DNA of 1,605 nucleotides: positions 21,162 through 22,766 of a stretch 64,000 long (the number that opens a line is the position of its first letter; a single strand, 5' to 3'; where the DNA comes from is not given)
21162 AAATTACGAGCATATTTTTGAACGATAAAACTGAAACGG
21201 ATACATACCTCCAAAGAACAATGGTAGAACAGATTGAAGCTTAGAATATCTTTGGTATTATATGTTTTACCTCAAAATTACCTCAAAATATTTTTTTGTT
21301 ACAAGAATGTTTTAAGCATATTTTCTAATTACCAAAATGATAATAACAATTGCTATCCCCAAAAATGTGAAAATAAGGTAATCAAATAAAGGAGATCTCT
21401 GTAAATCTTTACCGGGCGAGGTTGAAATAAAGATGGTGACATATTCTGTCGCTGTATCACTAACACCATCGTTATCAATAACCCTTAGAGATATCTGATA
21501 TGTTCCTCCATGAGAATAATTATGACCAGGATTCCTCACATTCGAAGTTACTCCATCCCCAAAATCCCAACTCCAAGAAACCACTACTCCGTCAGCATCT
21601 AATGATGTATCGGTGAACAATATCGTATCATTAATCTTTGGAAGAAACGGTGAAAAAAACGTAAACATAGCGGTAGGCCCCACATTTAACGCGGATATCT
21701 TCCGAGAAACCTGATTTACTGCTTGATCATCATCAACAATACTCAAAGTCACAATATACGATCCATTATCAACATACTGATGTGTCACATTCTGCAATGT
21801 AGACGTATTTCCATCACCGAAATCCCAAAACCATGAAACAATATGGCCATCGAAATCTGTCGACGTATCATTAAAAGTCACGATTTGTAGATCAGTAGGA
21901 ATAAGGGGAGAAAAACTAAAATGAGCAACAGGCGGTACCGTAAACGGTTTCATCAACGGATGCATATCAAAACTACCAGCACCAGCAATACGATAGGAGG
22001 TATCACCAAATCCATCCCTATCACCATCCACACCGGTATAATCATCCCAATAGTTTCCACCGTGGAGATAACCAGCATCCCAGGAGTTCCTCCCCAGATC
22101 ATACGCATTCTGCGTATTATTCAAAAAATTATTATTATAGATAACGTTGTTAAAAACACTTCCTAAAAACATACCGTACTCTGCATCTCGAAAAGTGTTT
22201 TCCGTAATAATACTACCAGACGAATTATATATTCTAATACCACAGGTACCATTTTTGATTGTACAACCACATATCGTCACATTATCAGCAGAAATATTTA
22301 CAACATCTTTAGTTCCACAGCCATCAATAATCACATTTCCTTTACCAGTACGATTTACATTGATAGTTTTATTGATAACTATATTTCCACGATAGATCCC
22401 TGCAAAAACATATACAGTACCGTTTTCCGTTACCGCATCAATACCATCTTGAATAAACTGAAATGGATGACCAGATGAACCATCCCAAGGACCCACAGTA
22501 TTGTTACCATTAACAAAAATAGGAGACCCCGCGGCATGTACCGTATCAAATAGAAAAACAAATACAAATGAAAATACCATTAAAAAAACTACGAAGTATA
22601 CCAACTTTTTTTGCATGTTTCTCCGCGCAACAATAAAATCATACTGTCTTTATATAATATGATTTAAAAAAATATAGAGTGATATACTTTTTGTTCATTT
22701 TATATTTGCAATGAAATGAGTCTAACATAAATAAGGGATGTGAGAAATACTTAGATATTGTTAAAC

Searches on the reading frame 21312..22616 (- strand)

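Call 18: search_protein_families(library=ncbifam, proteins=[window:21312-22616:-], max_evalue=0.00001)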
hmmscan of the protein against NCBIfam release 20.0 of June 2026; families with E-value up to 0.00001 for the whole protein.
window:21312-22616:- (434 aa): 3 families
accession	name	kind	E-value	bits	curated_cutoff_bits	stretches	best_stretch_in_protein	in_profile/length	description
TIGR04247.1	NosD_copper_fam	subfamily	1.8e-26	92.6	300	2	124-210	241-328/377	nitrous oxide reductase family maturation protein NosD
TIGR03804.1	para_beta_helix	repeat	1.2e-06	28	19.45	1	109-144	6-41/44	parallel beta-helix repeat protein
TIGR00864.1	PCC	subfamily_domain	1.2e-06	25.3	1861.4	0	257-313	1423-1473/2700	polycystin cation channel protein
